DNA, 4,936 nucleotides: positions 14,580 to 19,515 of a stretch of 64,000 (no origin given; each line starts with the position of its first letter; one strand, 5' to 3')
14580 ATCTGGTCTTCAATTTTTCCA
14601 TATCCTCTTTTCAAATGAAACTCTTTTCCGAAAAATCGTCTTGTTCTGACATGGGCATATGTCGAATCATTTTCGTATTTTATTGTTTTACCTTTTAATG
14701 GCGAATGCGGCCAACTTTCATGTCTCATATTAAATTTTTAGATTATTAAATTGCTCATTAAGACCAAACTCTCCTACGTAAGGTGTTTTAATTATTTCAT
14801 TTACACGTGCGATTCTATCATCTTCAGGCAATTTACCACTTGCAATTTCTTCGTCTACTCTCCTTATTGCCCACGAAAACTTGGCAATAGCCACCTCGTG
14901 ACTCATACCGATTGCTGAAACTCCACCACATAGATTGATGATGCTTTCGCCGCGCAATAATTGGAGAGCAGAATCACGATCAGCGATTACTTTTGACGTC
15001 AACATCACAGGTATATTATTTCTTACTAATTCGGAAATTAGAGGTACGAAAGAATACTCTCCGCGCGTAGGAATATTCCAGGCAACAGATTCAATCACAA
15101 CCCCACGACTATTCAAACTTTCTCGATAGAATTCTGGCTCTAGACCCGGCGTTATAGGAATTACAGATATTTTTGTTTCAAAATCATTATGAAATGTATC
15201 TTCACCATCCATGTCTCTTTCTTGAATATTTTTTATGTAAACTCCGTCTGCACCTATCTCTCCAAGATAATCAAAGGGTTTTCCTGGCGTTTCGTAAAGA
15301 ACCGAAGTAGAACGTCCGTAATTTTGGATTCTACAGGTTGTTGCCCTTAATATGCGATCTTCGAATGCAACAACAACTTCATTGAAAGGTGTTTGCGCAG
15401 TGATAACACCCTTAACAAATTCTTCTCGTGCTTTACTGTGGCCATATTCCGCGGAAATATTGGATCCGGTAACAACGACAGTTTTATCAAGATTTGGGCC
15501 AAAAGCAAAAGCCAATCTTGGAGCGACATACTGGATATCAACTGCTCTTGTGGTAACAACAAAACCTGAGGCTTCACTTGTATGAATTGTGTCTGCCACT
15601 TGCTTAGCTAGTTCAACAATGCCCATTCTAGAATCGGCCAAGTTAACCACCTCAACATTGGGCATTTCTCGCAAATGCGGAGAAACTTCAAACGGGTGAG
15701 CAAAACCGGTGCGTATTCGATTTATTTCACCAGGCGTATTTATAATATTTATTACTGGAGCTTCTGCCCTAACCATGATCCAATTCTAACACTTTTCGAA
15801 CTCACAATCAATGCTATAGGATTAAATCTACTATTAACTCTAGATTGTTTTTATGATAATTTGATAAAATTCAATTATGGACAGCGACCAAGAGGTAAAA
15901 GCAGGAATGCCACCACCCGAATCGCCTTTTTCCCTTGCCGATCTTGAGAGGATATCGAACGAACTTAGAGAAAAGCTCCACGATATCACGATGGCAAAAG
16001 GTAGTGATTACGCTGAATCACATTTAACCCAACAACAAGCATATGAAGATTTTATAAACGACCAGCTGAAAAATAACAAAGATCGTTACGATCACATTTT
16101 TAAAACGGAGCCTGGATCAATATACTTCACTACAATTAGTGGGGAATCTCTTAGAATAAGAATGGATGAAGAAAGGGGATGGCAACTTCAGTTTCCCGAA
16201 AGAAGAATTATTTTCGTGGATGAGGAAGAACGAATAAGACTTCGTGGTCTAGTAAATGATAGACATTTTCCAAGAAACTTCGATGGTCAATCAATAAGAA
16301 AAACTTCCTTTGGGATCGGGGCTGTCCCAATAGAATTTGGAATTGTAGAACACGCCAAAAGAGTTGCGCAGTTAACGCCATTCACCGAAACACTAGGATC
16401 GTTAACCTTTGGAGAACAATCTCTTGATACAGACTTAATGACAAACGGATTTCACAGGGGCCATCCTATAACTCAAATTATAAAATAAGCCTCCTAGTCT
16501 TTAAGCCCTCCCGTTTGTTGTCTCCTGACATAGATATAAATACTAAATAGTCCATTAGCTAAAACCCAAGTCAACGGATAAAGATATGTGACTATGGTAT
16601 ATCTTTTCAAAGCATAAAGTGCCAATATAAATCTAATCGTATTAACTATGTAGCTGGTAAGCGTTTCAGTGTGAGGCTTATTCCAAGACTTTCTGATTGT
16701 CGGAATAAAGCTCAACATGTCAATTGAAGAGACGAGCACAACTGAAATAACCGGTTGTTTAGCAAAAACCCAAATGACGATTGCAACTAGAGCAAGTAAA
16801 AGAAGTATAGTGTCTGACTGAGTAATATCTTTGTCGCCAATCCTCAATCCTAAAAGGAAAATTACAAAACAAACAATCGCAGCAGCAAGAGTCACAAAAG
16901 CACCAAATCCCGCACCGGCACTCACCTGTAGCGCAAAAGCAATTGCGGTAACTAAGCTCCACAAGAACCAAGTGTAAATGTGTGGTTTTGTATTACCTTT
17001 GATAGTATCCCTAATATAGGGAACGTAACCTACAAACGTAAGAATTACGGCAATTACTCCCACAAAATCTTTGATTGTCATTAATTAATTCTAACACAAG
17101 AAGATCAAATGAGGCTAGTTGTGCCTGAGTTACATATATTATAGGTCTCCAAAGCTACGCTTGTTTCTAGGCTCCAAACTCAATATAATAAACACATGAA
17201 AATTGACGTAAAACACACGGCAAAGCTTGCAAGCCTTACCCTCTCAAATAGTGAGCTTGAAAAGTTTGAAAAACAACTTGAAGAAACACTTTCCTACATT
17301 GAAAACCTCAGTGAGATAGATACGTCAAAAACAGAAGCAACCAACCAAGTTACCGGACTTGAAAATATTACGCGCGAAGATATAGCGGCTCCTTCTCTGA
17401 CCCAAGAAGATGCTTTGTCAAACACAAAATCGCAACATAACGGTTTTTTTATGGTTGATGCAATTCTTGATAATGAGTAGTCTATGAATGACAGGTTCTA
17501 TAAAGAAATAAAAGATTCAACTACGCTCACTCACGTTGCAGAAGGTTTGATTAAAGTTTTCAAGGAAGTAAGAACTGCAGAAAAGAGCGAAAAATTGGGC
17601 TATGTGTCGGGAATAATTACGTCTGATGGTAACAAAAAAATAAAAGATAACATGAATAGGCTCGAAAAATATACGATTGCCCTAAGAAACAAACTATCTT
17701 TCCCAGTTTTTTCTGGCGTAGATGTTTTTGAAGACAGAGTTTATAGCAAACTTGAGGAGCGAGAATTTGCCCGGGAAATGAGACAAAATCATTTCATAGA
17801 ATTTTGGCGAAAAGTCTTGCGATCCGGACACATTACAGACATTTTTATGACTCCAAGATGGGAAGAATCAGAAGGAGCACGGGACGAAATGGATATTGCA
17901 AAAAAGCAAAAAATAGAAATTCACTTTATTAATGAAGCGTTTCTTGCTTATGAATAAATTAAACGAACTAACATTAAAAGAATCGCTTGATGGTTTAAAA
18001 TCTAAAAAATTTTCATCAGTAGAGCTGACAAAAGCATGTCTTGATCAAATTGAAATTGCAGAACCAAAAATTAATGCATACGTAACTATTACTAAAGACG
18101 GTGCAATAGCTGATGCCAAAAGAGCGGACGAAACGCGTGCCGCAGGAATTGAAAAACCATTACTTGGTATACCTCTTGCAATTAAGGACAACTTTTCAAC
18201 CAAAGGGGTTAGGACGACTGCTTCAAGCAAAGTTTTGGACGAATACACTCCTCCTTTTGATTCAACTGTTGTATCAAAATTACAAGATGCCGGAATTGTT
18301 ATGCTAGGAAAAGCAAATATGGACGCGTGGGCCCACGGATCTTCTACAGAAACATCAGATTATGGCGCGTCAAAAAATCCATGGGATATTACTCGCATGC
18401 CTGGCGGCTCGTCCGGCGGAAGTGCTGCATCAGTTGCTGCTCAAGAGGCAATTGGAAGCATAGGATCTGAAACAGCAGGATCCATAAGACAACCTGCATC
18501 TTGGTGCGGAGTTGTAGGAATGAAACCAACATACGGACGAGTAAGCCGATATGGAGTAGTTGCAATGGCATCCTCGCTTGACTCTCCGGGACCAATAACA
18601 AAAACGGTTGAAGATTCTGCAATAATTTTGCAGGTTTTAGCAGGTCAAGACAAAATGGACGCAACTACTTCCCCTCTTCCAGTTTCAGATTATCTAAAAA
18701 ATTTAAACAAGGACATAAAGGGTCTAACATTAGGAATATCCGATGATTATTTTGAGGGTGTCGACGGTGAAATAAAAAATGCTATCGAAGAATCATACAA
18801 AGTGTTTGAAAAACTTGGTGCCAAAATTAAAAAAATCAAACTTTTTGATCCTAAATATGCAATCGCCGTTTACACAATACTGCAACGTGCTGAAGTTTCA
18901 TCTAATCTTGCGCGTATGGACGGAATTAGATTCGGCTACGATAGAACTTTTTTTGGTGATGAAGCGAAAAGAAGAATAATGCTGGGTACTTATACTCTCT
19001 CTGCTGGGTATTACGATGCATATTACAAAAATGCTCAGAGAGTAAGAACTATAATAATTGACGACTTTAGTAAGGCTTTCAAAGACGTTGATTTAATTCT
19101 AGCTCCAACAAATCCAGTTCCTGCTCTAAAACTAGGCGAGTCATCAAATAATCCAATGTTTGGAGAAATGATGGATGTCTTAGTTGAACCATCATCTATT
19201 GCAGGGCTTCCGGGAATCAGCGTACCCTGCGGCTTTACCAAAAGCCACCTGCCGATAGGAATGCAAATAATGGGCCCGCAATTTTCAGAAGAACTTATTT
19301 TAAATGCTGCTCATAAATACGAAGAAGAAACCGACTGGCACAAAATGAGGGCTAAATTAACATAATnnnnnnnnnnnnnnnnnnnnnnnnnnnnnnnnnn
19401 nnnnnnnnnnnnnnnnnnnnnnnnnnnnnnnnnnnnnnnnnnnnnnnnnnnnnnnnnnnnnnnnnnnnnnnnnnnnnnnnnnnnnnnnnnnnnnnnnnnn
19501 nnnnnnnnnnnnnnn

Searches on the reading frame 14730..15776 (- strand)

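Call 9: search_protein_families(library=pfam, proteins=[window:14730-15776:-], max_evalue=0.0001)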
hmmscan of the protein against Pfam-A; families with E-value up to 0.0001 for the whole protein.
window:14730-15776:- (348 aa): 2 families
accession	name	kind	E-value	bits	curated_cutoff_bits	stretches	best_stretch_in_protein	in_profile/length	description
PF00710.25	Asparaginase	-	1.1e-12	48.3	22.5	1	53-151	62-161/193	Asparaginase, N-terminal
PF17763.6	Asparaginase_C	-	3.2e-06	27.5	34.6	1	202-306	1-103/114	Glutaminase/Asparaginase C-terminal domain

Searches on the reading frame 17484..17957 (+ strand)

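Call 8: search_protein_families(library=pfam, proteins=[window:17484-17957:+], max_evalue=0.0001)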
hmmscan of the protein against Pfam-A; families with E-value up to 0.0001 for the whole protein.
window:17484-17957:+ (157 aa): 1 family
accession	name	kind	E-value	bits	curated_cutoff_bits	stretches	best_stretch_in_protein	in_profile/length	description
PF14359.12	DUF4406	-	5.4e-05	24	22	0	119-147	62-90/91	Domain of unknown function (DUF4406)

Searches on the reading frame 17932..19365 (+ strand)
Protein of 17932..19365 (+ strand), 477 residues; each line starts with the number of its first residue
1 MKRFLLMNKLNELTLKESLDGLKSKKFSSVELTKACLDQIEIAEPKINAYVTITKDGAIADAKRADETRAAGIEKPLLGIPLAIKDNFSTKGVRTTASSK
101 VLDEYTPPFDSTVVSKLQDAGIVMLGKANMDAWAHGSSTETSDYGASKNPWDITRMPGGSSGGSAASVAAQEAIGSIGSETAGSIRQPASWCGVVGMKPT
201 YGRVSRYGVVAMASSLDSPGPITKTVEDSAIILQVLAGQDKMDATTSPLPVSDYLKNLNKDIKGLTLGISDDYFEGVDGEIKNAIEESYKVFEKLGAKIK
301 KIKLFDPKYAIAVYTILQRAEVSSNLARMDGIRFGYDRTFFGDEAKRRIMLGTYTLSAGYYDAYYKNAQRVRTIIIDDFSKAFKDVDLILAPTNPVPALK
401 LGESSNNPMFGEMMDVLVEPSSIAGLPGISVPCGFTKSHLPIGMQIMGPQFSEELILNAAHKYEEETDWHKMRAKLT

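Call 8: search_protein_families(library=pfam, proteins=[window:17932-19365:+], max_evalue=0.0001)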
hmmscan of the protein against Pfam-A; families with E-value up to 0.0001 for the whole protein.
window:17932-19365:+ (477 aa): 1 family
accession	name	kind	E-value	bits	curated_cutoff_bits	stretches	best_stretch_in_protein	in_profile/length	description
PF01425.27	Amidase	-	7e-136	454.3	27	1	31-457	1-445/445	Amidase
